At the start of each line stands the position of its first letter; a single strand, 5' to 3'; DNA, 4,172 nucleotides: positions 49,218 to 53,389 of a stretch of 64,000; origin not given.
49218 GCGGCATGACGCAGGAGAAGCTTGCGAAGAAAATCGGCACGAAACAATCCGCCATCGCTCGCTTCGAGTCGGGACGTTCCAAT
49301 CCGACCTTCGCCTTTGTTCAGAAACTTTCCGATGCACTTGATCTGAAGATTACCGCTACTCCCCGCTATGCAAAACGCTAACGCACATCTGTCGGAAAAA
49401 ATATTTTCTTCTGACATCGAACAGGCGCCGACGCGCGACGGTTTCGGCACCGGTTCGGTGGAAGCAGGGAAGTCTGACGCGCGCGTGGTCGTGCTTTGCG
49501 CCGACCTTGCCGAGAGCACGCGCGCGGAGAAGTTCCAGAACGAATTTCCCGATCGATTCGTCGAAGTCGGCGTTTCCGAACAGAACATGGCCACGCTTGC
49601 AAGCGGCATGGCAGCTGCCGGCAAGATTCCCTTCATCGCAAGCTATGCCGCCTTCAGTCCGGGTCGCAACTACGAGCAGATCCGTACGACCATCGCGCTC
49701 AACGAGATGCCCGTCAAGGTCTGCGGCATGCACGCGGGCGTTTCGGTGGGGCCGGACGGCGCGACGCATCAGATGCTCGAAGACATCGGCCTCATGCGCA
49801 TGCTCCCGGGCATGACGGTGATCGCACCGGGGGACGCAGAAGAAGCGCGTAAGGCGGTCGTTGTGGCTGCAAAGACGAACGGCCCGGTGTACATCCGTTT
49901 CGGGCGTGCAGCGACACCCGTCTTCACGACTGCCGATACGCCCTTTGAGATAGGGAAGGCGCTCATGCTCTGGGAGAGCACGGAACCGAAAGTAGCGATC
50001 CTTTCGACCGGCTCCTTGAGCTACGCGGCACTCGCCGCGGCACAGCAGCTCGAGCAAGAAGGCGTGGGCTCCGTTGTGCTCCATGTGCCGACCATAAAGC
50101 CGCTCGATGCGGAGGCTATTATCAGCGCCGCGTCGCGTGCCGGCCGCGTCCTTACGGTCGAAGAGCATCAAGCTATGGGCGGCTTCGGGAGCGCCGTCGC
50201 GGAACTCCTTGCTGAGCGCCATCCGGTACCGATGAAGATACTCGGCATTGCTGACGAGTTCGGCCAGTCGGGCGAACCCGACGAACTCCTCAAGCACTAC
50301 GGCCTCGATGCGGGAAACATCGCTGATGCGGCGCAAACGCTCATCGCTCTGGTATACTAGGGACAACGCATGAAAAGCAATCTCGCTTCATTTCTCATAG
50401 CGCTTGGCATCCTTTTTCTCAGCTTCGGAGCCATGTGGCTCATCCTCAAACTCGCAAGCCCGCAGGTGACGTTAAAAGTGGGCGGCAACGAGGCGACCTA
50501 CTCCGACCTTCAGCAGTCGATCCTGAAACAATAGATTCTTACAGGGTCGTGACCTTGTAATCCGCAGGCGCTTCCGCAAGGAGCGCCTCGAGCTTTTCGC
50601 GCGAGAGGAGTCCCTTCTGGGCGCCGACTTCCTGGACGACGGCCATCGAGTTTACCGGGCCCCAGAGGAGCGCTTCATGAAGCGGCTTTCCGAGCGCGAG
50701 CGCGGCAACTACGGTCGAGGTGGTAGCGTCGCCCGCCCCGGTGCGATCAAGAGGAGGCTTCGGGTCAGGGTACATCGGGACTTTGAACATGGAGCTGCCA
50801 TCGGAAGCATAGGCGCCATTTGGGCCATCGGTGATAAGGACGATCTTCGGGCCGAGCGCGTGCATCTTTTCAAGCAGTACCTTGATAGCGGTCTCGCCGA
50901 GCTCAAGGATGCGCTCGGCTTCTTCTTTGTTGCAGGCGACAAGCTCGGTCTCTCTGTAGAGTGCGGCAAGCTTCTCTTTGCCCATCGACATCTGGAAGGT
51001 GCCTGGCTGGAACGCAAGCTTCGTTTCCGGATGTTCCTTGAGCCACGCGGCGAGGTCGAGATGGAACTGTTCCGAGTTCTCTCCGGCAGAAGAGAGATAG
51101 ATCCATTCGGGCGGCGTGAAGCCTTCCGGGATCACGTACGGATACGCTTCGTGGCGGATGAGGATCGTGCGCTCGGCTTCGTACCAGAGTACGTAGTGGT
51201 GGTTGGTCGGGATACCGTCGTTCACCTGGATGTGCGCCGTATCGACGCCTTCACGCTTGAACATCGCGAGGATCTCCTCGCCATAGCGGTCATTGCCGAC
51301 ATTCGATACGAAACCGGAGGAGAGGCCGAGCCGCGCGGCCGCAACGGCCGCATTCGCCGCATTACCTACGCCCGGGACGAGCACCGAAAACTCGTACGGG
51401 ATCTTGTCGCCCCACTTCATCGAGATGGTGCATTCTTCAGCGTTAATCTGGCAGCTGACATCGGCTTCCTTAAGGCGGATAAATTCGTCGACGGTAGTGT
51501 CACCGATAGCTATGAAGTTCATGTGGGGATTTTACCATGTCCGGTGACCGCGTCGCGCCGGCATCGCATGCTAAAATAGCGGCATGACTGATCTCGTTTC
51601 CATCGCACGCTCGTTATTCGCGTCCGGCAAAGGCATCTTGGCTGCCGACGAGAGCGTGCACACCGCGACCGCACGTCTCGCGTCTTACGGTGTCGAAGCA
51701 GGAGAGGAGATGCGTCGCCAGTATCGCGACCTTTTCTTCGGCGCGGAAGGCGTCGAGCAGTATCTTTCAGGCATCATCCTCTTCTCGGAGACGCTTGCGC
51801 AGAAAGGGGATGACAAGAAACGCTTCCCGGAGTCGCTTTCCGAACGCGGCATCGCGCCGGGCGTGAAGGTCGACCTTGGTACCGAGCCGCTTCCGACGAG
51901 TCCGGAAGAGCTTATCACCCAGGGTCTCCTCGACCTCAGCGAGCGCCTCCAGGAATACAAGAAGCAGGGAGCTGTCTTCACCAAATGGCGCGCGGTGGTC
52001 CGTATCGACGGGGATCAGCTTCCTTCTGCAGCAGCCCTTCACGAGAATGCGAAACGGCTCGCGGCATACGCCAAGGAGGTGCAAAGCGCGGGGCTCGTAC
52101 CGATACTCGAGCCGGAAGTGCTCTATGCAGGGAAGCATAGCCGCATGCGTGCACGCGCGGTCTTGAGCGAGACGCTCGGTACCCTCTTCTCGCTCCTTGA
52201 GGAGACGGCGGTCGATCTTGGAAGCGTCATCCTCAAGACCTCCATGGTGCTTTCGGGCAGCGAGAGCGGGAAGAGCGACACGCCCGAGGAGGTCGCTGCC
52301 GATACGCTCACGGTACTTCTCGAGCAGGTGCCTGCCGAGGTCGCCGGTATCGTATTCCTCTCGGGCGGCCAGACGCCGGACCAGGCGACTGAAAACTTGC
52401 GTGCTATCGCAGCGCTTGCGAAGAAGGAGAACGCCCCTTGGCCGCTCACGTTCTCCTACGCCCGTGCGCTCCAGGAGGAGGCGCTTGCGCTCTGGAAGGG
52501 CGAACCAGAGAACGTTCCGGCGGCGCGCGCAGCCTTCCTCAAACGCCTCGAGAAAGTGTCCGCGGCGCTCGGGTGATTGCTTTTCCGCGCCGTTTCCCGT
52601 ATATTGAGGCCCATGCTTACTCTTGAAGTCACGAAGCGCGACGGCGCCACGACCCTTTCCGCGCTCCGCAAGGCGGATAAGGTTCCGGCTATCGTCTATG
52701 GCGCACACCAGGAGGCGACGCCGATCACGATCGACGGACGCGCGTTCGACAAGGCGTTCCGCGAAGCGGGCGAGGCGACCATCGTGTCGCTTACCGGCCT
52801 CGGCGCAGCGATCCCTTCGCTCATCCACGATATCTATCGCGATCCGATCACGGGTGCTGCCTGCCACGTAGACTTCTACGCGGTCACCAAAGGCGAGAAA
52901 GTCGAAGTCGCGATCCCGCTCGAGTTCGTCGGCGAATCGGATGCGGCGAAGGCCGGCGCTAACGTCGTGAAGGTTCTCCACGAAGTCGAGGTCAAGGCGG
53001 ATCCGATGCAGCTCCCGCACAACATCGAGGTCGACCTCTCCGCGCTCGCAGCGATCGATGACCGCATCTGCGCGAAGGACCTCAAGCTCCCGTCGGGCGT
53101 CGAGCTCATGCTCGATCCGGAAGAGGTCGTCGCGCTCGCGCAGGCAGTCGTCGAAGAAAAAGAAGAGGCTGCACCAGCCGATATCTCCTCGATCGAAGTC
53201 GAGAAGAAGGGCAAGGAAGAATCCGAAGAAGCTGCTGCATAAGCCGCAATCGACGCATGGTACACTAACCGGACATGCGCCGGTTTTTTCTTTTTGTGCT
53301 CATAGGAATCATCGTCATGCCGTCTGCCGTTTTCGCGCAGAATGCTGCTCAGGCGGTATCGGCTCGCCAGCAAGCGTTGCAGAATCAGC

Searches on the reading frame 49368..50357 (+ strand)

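Call 10: search_protein_families(library=pfam, proteins=[window:49368-50357:+])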
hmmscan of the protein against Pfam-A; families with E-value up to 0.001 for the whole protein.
window:49368-50357:+ (330 aa): 3 families
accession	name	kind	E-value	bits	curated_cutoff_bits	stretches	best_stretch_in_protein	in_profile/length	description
PF02779.29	Transket_pyr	-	1.7e-42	145.4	27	1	20-183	3-172/174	Transketolase, pyrimidine binding domain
PF02780.25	Transketolase_C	-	2.7e-28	98.8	25.9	1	204-318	7-124/124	Transketolase, C-terminal domain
PF22613.1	Transketolase_C_1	-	2.5e-07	31.4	27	1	205-314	10-113/113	Transketolase-like TK C-terminal domain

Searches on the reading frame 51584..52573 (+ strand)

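Call 10: search_protein_families(library=pfam, proteins=[window:51584-52573:+])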
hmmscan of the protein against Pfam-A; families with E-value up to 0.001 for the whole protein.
window:51584-52573:+ (330 aa): 1 family
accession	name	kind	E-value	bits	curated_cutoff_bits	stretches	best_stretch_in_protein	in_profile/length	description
PF00274.25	Glycolytic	-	2e-107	359.4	22.2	1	4-328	2-324/349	Fructose-bisphosphate aldolase class-I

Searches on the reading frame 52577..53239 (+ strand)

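Call 10: search_protein_families(library=pfam, proteins=[window:52577-53239:+])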
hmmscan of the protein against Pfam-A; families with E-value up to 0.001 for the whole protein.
window:52577-53239:+ (221 aa): 2 families
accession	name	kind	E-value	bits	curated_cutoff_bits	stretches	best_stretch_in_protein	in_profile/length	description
PF14693.11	Ribosomal_TL5_C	-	3.2e-21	75.9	27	1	108-187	1-79/84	Ribosomal protein TL5, C-terminal domain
PF01386.24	Ribosomal_L25p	-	1.3e-16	61.3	23.6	1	16-100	1-82/82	Ribosomal L25p family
